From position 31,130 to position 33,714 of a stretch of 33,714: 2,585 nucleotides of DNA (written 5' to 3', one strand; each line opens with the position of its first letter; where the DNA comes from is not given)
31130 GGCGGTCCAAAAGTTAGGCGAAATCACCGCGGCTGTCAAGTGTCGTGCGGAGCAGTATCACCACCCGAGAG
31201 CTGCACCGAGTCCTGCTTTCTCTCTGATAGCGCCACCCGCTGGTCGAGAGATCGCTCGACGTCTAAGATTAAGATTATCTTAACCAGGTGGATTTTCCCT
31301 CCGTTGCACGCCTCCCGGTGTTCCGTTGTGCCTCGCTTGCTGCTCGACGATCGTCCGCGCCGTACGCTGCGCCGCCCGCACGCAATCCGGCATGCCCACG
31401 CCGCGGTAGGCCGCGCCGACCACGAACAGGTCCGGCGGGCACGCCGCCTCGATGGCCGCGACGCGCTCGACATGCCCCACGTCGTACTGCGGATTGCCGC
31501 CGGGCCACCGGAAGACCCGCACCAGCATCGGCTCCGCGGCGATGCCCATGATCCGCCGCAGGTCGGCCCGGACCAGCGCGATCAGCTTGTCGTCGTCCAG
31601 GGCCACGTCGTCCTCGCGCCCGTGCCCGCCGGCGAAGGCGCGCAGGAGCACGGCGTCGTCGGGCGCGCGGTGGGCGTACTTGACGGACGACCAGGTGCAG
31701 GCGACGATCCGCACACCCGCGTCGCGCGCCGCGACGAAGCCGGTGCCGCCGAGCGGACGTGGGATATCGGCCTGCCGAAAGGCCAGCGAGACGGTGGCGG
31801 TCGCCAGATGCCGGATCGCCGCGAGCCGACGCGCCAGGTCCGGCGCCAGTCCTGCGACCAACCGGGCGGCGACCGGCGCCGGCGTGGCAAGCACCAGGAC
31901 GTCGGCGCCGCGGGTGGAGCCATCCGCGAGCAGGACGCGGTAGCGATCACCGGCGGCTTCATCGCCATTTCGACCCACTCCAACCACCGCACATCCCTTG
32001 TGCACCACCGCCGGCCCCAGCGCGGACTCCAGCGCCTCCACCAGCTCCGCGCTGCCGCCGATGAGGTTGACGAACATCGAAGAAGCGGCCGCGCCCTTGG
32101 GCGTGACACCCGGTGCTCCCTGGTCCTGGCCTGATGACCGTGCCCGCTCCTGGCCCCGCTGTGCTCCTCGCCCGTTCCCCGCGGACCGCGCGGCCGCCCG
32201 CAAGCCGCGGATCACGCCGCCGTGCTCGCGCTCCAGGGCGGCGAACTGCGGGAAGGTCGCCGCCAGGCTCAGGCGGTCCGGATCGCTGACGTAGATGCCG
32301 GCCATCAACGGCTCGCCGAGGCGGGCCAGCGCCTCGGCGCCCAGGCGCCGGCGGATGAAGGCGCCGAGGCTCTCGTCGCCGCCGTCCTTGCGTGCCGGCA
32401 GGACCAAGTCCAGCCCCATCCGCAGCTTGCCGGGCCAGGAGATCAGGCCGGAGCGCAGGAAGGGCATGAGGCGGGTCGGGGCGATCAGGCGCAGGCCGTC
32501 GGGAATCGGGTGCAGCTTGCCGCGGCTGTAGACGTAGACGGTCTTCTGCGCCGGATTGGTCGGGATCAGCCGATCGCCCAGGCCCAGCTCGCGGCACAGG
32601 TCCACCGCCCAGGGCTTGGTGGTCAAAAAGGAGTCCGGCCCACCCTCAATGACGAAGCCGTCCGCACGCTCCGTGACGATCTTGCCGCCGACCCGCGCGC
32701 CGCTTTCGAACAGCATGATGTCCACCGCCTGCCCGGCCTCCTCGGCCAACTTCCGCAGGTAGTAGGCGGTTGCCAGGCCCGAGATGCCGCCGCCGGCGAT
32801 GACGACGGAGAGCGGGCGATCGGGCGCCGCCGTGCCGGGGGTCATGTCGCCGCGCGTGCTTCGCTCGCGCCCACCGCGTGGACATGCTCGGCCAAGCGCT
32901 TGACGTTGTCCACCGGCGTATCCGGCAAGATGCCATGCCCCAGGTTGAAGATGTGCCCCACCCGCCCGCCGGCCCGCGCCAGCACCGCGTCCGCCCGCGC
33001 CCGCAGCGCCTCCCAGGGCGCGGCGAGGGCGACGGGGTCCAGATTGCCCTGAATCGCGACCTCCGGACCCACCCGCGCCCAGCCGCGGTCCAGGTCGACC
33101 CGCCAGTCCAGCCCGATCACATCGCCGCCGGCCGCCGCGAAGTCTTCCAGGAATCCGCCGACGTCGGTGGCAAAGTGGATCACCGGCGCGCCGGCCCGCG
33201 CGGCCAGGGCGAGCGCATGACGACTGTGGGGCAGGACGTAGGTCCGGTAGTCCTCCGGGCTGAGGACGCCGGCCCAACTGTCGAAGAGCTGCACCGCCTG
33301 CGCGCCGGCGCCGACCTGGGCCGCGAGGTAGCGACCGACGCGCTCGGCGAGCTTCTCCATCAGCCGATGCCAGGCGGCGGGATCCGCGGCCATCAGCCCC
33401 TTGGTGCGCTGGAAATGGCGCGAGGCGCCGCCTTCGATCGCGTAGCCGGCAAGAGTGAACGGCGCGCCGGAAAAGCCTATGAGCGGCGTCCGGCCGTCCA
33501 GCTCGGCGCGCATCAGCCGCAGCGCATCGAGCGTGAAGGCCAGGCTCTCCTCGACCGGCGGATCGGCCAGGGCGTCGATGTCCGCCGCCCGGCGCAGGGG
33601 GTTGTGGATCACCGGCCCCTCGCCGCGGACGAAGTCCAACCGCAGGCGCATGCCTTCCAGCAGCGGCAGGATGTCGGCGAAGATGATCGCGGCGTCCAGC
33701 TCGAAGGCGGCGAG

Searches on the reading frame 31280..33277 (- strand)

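Call 5: search_protein_families(library=pfam, proteins=[window:31280-33277:-], max_evalue=0.01)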
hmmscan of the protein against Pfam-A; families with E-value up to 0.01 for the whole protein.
window:31280-33277:- (665 aa): 4 families
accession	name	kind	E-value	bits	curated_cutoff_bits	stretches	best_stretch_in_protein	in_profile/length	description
PF01593.30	Amino_oxidase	-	6.4e-56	190.9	19.8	1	165-643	1-442/443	Flavin containing amine oxidoreductase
PF13450.12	NAD_binding_8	-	3e-12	47.1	21.9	1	160-231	1-68/68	NAD(P)-binding Rossmann-like domain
PF13454.12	NAD_binding_9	-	0.0038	17.7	21.8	0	159-200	1-40/155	FAD-NAD(P)-binding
PF06100.17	MCRA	-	0.005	16.2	23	1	158-214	4-60/495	MCRA family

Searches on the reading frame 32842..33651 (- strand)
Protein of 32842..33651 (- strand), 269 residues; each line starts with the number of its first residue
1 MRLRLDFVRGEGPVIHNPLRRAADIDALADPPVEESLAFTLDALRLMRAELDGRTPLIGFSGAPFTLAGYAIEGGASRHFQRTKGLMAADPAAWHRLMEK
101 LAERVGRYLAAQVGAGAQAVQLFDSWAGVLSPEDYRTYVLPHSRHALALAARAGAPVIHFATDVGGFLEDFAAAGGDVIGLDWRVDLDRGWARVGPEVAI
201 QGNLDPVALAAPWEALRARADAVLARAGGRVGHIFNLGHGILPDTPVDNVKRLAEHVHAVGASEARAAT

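Call 5: search_protein_families(library=pfam, proteins=[window:32842-33651:-], max_evalue=0.01)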
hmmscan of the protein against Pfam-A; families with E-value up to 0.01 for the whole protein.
window:32842-33651:- (269 aa): 1 family
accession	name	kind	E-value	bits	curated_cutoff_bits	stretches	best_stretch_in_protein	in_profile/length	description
PF01208.23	URO-D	-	4.2e-88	296.1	23.9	1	3-259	83-345/346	Uroporphyrinogen decarboxylase (URO-D)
